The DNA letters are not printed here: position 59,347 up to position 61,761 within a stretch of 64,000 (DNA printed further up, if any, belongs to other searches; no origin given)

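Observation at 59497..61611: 704-aa fusion of a HipA-like kinase fold with a catalytically degenerate Fic domain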

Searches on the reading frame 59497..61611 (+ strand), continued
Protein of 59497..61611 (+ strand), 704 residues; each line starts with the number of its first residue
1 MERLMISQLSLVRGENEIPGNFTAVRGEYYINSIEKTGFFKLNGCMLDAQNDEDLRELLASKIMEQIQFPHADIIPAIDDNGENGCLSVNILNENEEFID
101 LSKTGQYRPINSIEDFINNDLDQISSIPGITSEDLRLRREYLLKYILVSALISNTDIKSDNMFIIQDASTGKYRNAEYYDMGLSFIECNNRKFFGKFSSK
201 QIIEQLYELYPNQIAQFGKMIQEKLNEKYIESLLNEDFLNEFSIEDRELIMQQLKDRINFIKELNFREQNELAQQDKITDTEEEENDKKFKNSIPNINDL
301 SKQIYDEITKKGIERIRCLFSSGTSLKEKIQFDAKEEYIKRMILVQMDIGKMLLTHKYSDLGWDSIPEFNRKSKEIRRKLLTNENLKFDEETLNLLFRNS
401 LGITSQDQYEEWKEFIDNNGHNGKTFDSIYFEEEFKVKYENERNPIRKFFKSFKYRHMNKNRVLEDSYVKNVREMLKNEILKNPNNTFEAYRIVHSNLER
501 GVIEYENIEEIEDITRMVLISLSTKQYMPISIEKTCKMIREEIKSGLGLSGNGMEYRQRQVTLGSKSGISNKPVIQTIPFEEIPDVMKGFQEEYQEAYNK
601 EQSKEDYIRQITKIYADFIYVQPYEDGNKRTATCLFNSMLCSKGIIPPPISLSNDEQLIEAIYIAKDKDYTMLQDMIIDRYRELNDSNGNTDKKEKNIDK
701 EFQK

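Call 54: find_encoding_contigs(protein=P0002, flank=8000, max_places=2)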
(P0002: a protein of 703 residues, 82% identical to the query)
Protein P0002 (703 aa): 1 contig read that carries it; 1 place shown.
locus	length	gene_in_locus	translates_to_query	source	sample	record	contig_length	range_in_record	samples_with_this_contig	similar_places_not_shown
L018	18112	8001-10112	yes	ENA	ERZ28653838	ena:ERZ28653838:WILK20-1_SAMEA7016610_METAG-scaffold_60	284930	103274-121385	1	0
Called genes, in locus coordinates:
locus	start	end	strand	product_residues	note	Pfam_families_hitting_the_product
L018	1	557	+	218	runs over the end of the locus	PF12917:YfbR-like (weak), PF13023:HD_3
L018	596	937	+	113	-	-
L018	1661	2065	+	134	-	-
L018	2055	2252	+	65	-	PF12645:HTH_16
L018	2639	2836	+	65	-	-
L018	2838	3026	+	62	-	-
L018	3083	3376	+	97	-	PF21757:DUF6870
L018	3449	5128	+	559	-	PF00239:Resolvase, PF07508:Recombinase, PF14287:DUF4368 (weak)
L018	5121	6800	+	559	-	PF00239:Resolvase, PF07508:Recombinase, PF13408:Zn_ribbon_recom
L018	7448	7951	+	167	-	-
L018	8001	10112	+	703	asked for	PF02661:Fic (weak)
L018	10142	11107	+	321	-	PF14397:ATPgrasp_ST, PF14398:ATPgrasp_YheCD (faint)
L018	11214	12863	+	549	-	PF01943:Polysacc_synt, PF01554:MatE, PF13440:Polysacc_synt_3 (weak), PF03023:MurJ, PF01554:MatE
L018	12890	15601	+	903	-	PF02739:5_3_exonuc_N, PF01367:5_3_exonuc, PF01612:DNA_pol_A_exo1, PF22619:DNA_polI_exo1, PF00476:DNA_pol_A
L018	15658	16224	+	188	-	PF01464:SLT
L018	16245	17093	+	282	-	PF00106:adh_short (weak), PF01073:3Beta_HSD, PF01370:Epimerase, PF02719:Polysacc_synt_2, PF04321:RmlD_sub_bind, PF08659:KR, PF13460:NAD_binding_10 (weak), PF16363:GDP_Man_Dehyd, +1 more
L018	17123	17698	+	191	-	PF01966:HD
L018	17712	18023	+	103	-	PF12647:RNHCP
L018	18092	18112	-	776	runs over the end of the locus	PF01136:Peptidase_U32, PF12392:DUF3656, PF01136:Peptidase_U32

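Call 91: find_encoding_contigs(protein=P0009, flank=5000, max_places=3)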
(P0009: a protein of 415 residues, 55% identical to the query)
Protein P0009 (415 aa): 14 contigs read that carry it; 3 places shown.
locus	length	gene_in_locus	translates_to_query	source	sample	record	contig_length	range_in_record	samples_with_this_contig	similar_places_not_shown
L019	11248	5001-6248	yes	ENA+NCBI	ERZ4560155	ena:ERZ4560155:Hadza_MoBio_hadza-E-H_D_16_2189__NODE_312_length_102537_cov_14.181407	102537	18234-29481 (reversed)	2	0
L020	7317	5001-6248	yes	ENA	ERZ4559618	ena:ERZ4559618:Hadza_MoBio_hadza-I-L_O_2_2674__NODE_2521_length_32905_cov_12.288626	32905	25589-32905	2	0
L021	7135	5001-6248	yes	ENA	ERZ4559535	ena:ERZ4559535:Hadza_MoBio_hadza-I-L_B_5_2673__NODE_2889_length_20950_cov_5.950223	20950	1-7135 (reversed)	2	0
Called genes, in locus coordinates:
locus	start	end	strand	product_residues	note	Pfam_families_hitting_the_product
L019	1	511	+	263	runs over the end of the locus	PF13408:Zn_ribbon_recom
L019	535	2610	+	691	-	PF13306:LRR_5, PF12799:LRR_4 (faint), PF13855:LRR_8 (faint), PF13306:LRR_5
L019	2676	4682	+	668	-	PF13306:LRR_5, PF13855:LRR_8 (faint), PF12799:LRR_4 (faint), PF13306:LRR_5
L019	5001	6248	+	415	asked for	PF02661:Fic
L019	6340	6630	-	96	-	PF04239:DUF421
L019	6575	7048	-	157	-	PF04239:DUF421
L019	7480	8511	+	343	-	PF01300:Sua5_yciO_yrdC, PF03481:Sua5_C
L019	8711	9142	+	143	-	PF02381:MraZ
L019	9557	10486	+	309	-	PF01795:Methyltransf_5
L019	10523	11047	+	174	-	-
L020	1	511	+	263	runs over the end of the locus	PF13408:Zn_ribbon_recom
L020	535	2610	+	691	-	PF13306:LRR_5, PF12799:LRR_4 (faint), PF13855:LRR_8 (faint), PF13306:LRR_5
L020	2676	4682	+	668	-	PF13306:LRR_5, PF13855:LRR_8 (faint), PF12799:LRR_4 (faint), PF13306:LRR_5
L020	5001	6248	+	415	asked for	PF02661:Fic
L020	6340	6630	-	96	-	PF04239:DUF421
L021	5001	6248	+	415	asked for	PF02661:Fic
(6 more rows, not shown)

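Call 92: find_encoding_contigs(protein=P0033, flank=5000, max_places=2)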
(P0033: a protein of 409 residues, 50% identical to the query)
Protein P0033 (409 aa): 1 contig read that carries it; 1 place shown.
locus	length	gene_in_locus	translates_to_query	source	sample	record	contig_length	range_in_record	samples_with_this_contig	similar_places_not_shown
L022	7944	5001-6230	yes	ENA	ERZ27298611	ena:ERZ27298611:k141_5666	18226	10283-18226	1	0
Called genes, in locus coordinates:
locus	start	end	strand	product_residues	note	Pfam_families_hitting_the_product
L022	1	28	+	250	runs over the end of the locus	PF01478:Peptidase_A24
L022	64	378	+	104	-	PF01321:Creatinase_N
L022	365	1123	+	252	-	PF00557:Peptidase_M24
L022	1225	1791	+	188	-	PF08207:EFP_N, PF01132:EFP, PF09285:Elong-fact-P_C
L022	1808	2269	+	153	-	-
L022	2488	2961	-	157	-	PF01551:Peptidase_M23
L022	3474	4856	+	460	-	PF28494:GlyRS_ins_1 (weak), PF00587:tRNA-synt_2b, PF03129:HGTP_anticodon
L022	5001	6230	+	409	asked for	PF02661:Fic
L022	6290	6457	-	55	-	PF08141:SspH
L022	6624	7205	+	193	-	PF18306:LDcluster4, PF03641:Lysine_decarbox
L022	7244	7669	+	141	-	-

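Call 95: search_dna_similar(query=window:59497-61608:+, collection=plasmids, mode=protein, max_evalue=0.001, max_rows=12)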
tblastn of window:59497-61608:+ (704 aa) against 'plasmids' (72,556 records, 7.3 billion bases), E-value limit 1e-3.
No match.

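Call 96: search_dna_similar(query=window:59497-61608:+, collection=phages, mode=protein, max_evalue=0.001, max_rows=12)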
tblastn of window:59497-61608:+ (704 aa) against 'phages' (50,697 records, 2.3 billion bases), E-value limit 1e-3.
No match.
